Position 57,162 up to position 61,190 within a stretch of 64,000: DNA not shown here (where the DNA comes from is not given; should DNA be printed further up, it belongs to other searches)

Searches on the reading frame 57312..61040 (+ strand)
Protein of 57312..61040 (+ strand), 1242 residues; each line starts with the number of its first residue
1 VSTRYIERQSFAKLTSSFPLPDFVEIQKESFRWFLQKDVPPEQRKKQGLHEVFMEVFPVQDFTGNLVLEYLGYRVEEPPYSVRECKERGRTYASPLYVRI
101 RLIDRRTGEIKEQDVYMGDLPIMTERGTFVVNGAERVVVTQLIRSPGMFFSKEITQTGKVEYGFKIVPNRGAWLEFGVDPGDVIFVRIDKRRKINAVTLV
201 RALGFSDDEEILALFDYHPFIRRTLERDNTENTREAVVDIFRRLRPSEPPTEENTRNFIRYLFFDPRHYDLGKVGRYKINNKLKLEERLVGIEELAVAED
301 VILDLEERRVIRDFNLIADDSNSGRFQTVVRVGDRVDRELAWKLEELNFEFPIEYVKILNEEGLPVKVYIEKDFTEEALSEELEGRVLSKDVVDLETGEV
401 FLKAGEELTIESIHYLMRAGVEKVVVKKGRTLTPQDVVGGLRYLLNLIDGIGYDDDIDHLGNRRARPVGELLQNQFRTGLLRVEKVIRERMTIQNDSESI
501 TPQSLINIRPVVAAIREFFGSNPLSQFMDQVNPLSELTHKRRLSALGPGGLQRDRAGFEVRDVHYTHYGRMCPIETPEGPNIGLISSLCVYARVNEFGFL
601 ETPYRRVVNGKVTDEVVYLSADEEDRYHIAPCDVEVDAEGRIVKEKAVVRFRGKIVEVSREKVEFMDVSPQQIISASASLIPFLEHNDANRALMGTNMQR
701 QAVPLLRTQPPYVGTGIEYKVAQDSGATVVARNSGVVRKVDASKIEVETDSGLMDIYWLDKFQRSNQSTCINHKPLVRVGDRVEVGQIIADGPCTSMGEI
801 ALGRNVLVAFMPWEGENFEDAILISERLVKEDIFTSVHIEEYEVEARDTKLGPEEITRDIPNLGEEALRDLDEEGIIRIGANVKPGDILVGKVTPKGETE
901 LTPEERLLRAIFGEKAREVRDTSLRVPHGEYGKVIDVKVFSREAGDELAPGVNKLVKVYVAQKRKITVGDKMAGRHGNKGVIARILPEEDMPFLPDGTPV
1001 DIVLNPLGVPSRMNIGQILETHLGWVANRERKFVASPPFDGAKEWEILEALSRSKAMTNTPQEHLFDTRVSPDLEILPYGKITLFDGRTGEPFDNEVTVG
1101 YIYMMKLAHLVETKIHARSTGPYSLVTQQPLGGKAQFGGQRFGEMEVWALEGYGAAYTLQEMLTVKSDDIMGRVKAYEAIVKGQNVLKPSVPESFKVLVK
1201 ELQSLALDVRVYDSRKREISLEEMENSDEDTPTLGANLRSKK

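Call 31: search_protein_families(library=pfam, proteins=[window:57312-61040:+], max_evalue=0.00001)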
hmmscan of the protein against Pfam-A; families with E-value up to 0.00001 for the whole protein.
window:57312-61040:+ (1242 aa): 6 families
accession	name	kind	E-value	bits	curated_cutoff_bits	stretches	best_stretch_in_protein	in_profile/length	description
PF00562.33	RNA_pol_Rpb2_6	-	2.9e-139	464.8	23.4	1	730-1136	1-373/373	RNA polymerase Rpb2, domain 6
PF04565.21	RNA_pol_Rpb2_3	-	2.3e-29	101.8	21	1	526-594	1-68/68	RNA polymerase Rpb2, domain 3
PF04560.25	RNA_pol_Rpb2_7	-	7e-29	100.5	32.1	1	1138-1213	1-86/87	RNA polymerase Rpb2, domain 7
PF04561.19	RNA_pol_Rpb2_2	-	1.6e-27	96.8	21.7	1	144-288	1-150/190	RNA polymerase Rpb2, domain 2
PF10385.14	RNA_pol_Rpb2_45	-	2.6e-24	85.5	28.2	1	604-669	1-66/66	RNA polymerase beta subunit external 1 domain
PF04563.20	RNA_pol_Rpb2_1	-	1.6e-22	80.5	28.2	1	24-511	3-201/203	RNA polymerase beta subunit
